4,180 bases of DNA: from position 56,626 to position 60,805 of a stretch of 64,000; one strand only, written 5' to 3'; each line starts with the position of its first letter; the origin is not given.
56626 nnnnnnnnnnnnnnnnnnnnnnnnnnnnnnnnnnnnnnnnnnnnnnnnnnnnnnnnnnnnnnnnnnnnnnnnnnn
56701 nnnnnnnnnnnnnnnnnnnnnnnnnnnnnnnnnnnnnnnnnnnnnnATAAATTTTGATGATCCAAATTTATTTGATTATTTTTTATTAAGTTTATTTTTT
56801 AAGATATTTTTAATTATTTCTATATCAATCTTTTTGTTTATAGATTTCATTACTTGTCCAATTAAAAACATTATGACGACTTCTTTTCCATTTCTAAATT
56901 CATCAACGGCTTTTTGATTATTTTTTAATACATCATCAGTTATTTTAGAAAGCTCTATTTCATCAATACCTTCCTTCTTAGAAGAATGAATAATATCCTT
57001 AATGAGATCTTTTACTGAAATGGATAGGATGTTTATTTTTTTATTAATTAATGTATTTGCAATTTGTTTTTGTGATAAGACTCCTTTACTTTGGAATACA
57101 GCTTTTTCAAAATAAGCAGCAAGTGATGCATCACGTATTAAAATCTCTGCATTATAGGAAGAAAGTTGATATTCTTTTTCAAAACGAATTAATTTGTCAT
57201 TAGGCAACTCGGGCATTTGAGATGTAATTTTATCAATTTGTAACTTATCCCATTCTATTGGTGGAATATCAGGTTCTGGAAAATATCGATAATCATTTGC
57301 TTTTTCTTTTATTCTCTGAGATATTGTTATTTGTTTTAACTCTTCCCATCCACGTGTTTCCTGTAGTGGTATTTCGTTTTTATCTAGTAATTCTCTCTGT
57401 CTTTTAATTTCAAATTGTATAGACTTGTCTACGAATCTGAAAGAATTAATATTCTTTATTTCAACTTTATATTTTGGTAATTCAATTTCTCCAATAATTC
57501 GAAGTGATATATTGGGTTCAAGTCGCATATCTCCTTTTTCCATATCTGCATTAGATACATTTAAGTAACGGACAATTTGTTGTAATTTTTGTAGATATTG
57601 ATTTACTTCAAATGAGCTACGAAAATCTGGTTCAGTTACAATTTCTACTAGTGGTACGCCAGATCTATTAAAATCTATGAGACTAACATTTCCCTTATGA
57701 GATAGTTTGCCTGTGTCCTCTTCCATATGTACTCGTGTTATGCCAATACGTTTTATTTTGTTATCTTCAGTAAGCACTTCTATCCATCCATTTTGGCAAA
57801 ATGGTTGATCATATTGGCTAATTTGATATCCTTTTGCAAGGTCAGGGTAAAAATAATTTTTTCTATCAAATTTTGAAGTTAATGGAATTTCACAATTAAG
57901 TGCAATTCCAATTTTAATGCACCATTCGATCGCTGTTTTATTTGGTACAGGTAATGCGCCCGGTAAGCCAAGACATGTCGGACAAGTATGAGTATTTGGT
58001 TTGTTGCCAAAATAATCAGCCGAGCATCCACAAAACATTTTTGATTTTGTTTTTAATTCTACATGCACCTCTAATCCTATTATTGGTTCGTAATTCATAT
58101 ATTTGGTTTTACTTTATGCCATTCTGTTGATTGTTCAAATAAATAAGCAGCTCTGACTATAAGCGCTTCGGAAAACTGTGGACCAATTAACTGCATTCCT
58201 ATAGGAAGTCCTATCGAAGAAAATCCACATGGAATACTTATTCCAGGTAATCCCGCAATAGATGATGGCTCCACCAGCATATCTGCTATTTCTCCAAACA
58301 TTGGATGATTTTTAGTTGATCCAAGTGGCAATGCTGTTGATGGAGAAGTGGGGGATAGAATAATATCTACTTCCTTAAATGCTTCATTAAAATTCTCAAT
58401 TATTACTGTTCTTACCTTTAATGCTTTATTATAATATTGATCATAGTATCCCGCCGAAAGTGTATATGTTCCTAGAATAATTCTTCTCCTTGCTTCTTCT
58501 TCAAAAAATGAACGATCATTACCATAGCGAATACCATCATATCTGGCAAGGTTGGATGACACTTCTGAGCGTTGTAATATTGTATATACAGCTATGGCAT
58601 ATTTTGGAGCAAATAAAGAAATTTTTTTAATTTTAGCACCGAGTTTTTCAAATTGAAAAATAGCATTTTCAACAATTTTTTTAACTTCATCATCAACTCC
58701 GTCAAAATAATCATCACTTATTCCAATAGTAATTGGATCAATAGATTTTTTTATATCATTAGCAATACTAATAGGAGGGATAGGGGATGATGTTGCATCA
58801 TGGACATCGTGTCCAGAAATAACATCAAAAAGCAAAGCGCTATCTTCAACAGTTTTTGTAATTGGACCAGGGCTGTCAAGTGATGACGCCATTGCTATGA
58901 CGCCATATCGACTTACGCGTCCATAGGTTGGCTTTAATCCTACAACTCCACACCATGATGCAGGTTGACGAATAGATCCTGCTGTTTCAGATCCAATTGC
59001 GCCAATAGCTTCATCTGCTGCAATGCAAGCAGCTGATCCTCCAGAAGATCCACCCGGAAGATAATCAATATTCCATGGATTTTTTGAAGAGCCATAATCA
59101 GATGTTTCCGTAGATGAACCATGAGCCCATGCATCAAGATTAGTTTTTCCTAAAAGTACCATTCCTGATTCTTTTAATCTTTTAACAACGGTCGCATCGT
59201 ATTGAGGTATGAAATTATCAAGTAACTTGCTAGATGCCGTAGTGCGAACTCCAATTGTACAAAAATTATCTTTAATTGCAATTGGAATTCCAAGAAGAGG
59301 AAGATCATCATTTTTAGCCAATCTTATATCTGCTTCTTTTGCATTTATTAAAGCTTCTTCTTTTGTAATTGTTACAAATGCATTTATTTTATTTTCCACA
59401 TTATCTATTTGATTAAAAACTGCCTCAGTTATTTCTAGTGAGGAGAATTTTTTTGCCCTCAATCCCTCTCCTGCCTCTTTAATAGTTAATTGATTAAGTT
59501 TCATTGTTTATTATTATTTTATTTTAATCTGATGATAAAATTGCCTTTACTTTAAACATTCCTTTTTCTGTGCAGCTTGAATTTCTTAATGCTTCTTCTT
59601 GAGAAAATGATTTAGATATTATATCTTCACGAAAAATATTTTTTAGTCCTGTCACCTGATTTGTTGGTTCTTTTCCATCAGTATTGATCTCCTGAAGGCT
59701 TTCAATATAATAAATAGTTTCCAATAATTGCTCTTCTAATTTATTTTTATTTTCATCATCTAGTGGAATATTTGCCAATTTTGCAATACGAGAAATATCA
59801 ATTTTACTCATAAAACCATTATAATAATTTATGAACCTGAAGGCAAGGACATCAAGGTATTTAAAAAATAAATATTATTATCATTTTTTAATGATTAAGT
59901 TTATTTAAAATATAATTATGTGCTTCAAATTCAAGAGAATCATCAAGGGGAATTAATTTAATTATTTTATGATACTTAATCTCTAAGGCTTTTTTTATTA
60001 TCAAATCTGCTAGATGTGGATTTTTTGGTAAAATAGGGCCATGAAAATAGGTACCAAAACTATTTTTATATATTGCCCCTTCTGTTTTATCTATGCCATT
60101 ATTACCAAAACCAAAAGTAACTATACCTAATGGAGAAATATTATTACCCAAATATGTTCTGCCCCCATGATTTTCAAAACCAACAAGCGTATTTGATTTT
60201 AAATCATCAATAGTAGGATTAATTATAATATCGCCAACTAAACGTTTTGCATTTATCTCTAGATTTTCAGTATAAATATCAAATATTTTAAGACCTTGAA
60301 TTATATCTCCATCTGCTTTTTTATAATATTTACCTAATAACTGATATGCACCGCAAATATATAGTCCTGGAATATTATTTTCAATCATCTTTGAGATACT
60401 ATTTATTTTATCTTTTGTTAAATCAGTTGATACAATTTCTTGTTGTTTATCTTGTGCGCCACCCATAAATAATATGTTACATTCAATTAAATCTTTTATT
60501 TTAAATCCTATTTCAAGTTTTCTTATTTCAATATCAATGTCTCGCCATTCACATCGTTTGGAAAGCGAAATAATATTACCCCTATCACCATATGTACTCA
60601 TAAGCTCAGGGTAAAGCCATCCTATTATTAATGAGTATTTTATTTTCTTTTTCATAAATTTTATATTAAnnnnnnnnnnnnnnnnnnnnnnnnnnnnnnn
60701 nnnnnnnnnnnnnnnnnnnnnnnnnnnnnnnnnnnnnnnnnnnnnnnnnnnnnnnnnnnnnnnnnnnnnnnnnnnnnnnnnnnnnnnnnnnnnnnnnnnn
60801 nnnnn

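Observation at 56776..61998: murT-gatD (lipid II D-Glu amidation) directly upstream of, and co-directional with, gatCAB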

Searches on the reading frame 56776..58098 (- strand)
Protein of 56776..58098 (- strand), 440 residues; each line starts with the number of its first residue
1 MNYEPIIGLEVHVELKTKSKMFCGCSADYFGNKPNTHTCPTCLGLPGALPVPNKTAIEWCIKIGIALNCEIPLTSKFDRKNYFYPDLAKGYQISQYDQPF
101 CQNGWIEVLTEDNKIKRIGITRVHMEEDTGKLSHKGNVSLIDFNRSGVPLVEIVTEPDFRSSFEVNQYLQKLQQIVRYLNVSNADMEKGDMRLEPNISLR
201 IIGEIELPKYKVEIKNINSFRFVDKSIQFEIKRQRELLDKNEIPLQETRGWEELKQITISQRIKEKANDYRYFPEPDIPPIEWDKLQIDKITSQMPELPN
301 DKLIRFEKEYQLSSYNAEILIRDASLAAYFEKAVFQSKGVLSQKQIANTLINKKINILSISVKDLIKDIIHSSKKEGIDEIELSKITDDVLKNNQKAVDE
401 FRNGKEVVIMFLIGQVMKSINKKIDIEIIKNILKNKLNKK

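Call 3: search_protein_families(library=pfam, proteins=[window:56776-58098:-])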
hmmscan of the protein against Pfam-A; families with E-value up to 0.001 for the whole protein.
window:56776-58098:- (440 aa): 2 families
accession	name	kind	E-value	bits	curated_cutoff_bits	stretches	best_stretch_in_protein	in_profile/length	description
PF02934.20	GatB_N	-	1.5e-113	379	23.4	1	6-285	2-273/277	GatB/GatE catalytic domain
PF02637.23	GatB_Yqey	-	3.5e-12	46.9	27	1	341-437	52-148/148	GatB domain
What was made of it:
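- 56776..58098 (-): gatB: ATP-dependent kinase/transamidase subunit; overlaps gatA by 4 nt. Pfam GatB_N 379 bits and GatB_Yqey 47 bits (call 3).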

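Call 4: search_protein_families(library=ncbifam, proteins=[window:56776-58098:-])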
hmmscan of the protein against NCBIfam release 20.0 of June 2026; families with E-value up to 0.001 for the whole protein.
window:56776-58098:- (440 aa): 9 families
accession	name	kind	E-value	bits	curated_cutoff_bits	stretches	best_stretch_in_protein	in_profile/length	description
NF004012.0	PRK05477.1-2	equivalog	2e-161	538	338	2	1-357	2-357/481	Asp-tRNA(Asn)/Glu-tRNA(Gln) amidotransferase subunit GatB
NF004014.0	PRK05477.1-4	equivalog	2.5e-147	491.5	414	2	1-357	1-353/475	Asp-tRNA(Asn)/Glu-tRNA(Gln) amidotransferase subunit GatB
TIGR00133.1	gatB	equivalog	6.6e-143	476.7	314.8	2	1-334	2-339/481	Asp-tRNA(Asn)/Glu-tRNA(Gln) amidotransferase subunit GatB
NF004015.0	PRK05477.1-5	equivalog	3.2e-128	428.4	628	2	2-353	14-365/488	Asp-tRNA(Asn)/Glu-tRNA(Gln) amidotransferase subunit GatB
NF004011.1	PRK05477.1-1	equivalog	4.4e-126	421.4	680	2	1-359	1-354/475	Asp-tRNA(Asn)/Glu-tRNA(Gln) amidotransferase subunit GatB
NF004013.0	PRK05477.1-3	equivalog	8.5e-126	420.4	653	2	2-321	16-346/501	Asp-tRNA(Asn)/Glu-tRNA(Gln) amidotransferase subunit GatB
NF003107.0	PRK04028.1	equivalog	9.9e-35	120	456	3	53-243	95-269/630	Glu-tRNA(Gln) amidotransferase subunit GatE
TIGR00134.1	gatE_arch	equivalog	8.8e-26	90.3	319.55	2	52-242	92-266/622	Glu-tRNA(Gln) amidotransferase subunit GatE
NF011291.0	PRK14703.1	equivalog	7e-11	41.1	681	1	376-438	706-768/769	glutamine--tRNA ligase/YqeY domain fusion protein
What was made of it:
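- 56776..58098 (-): TIGR00133 476.7 bits against a cut-off of 314.8 (call 4).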

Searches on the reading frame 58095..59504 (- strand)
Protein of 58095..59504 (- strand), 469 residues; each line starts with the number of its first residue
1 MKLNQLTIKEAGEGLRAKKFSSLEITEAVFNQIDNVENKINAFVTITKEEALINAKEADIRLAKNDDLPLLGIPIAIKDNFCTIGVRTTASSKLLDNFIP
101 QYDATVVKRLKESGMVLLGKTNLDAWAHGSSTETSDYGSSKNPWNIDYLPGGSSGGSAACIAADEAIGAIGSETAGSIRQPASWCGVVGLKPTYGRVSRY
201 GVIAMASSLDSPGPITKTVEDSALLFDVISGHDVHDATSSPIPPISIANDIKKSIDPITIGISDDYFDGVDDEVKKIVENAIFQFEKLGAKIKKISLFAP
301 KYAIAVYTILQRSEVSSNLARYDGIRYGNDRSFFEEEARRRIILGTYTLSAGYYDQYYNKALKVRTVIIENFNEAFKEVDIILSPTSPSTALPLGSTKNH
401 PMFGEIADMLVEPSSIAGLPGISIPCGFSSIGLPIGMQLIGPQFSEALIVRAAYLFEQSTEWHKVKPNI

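Call 3: search_protein_families(library=pfam, proteins=[window:58095-59504:-])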
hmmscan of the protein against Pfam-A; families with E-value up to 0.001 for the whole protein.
window:58095-59504:- (469 aa): 1 family
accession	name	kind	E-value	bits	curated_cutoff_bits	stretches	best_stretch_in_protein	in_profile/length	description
PF01425.27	Amidase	-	1.9e-135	452.8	27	1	24-449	1-444/445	Amidase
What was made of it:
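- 58095..59504 (-): gatA: amidase-signature glutaminase subunit. Pfam Amidase 453 bits (call 3).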

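Call 4: search_protein_families(library=ncbifam, proteins=[window:58095-59504:-])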
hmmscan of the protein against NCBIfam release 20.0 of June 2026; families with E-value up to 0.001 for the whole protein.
window:58095-59504:- (469 aa): 26 families (the best 25 are shown)
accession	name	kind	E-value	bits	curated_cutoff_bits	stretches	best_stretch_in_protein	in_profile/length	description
TIGR00132.1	gatA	equivalog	1.9e-153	511.6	481.1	1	15-461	5-465/466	Asp-tRNA(Asn)/Glu-tRNA(Gln) amidotransferase subunit GatA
NF005565.0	PRK07235.1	subfamily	3.6e-87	293.1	545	1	16-464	34-505/506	amidase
NF005688.0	PRK07488.1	equivalog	1.1e-86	291.6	532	1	2-458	7-464/474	indoleacetamide hydrolase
NF006631.0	PRK09201.1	equivalog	5.1e-86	289.2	461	1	2-459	3-454/466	AtzE family amidohydrolase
NF004815.0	PRK06169.1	equivalog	7.8e-85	285.2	506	1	3-467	7-466/471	amidase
TIGR02715.1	amido_AtzE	subfamily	4.9e-84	282.9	425.75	1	10-458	4-446/452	AtzE family amidohydrolase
NF004717.0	PRK06061.1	equivalog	5.9e-80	269.3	498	1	6-468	17-475/483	amidase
NF005450.0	PRK07042.1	equivalog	1.5e-76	257.8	458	1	2-467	3-459/464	amidase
NF006006.0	PRK08137.1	equivalog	6.9e-74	249.5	534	2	5-322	33-361/529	amidase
NF005686.0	PRK07486.1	subfamily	4.2e-71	240.1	465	1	5-467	13-480/486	amidase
NF005517.0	PRK07139.1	equivalog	6.6e-71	239.3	546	1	66-439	33-412/439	amidase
NF004816.0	PRK06170.1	equivalog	2.2e-70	237.7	503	1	5-464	11-486/493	amidase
NF005687.0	PRK07487.1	subfamily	3.7e-67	227.1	428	1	3-460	5-456/468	amidase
NF009119.0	PRK12470.1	equivalog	7.7e-62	209.8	498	1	18-468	21-460/462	amidase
NF006043.0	PRK08186.1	subfamily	1.1e-61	209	487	1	4-463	5-451/600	allophanate hydrolase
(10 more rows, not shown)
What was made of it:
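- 58095..59504 (-): TIGR00132 511.6 bits against a cut-off of 481.1 (call 4).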

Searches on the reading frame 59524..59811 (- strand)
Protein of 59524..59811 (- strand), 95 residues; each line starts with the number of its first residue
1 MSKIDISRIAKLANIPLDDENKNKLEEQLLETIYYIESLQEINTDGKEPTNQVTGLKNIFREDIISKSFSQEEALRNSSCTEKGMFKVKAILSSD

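Call 3: search_protein_families(library=pfam, proteins=[window:59524-59811:-])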
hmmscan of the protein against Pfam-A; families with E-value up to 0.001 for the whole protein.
window:59524-59811:- (95 aa): 1 family
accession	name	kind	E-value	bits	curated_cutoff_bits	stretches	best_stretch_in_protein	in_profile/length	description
PF02686.20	GatC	-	9.1e-15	55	23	1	17-88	1-66/66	Glu-tRNAGln amidotransferase C subunit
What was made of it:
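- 59524..59811 (-): gatC: subunit C of the tRNA-dependent amidotransferase. Pfam GatC 55 bits (call 3).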

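Call 4: search_protein_families(library=ncbifam, proteins=[window:59524-59811:-])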
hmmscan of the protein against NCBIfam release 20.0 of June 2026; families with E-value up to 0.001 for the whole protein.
window:59524-59811:- (95 aa): 2 families
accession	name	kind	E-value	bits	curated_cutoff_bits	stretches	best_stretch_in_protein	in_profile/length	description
TIGR00135.1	gatC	equivalog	1.8e-17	63.4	47.1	1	1-92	1-92/93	Asp-tRNA(Asn)/Glu-tRNA(Gln) amidotransferase subunit GatC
NF000684.0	PRK00034.3-4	equivalog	1.4e-06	28.5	97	1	6-85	10-88/97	Asp-tRNA(Asn) amidotransferase subunit GatC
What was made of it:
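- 59524..59811 (-): TIGR00135 63.4 bits against a cut-off of 47.1 (call 4).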

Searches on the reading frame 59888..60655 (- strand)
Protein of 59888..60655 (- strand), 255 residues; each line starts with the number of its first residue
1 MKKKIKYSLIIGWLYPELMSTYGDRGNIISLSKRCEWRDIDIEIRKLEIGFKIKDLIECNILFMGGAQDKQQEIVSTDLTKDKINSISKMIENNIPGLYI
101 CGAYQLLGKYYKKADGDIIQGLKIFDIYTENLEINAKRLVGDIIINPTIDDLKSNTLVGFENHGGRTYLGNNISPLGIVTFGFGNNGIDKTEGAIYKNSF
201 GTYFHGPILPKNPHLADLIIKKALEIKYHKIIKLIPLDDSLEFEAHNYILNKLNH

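Call 3: search_protein_families(library=pfam, proteins=[window:59888-60655:-])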
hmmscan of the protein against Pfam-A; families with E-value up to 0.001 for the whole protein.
window:59888-60655:- (255 aa): 1 family
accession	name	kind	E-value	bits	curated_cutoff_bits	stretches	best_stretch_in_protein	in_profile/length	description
PF07685.20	GATase_3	-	3.2e-32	112.2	27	1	11-212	2-195/196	CobB/CobQ-like glutamine amidotransferase domain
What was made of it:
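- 59888..60655 (-): gatD: class I glutaminase subunit of lipid II isoglutaminyl synthase. Pfam GATase_3 112 bits (call 3).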

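Call 4: search_protein_families(library=ncbifam, proteins=[window:59888-60655:-])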
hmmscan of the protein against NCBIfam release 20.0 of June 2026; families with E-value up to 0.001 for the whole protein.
window:59888-60655:- (255 aa): 4 families
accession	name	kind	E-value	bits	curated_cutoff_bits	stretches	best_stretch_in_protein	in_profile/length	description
NF045636.1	isoglutsynth_GatD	equivalog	6.5e-61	205.9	400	1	3-246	12-248/258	lipid II isoglutaminyl synthase subunit GatD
NF052463.1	L2IsogltmlsynGatDStaph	equivalog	6.7e-59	199.6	450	1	14-254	7-235/237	lipid II isoglutaminyl synthase subunit GatD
TIGR00313.1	cobQ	equivalog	3.8e-10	39.2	309.9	1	54-206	280-424/477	cobyric acid synthase CobQ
NF001989.1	PRK00784.1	equivalog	4.1e-08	32.3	273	1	55-223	283-437/480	cobyric acid synthase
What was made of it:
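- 59888..60655 (-): NCBIfam GatD models 206 and 200 bits (call 4).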

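Call 10: search_solved_structures(query=window:59888-60655:-, show_alignments=2)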
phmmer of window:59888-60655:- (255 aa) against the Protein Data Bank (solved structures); distinct sequences matched with E-value up to 0.001: 4.
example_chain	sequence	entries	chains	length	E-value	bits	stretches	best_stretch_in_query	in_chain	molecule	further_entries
5n9m_A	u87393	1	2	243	7e-51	176.4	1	15-254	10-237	Cobyric acid synthase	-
6gs2_A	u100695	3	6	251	7.9e-51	176.3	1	15-254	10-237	SA1707 protein | Lipid II isoglutaminyl synthase (glutamine-hydrolyzing) subunit GatD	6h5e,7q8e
9sq9_C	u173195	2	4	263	7.4e-48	166.5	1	7-244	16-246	Lipid II isoglutaminyl synthase (glutamine-hydrolyzing) subunit GatD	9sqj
6fqb_E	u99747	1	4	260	6.4e-45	156.9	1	6-244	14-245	Cobyric acid synthase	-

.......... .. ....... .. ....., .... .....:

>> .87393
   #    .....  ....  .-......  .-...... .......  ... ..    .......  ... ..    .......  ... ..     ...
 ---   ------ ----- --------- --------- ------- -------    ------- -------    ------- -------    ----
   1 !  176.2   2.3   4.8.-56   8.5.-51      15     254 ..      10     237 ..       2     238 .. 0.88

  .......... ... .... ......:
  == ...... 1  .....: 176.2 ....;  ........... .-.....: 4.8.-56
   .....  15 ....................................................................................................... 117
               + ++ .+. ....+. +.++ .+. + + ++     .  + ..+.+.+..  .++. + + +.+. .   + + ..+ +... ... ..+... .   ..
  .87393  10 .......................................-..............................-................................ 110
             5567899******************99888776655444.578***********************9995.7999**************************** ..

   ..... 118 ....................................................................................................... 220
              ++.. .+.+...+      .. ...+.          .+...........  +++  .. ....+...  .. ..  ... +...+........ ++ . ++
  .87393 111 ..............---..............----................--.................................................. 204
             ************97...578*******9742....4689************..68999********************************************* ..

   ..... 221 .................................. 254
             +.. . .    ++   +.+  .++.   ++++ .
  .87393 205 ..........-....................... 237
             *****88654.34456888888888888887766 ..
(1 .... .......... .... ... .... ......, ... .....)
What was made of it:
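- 59888..60655 (-): PDB S. aureus GatD 5n9m/6gs2_A at 7e-51 (call 10).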
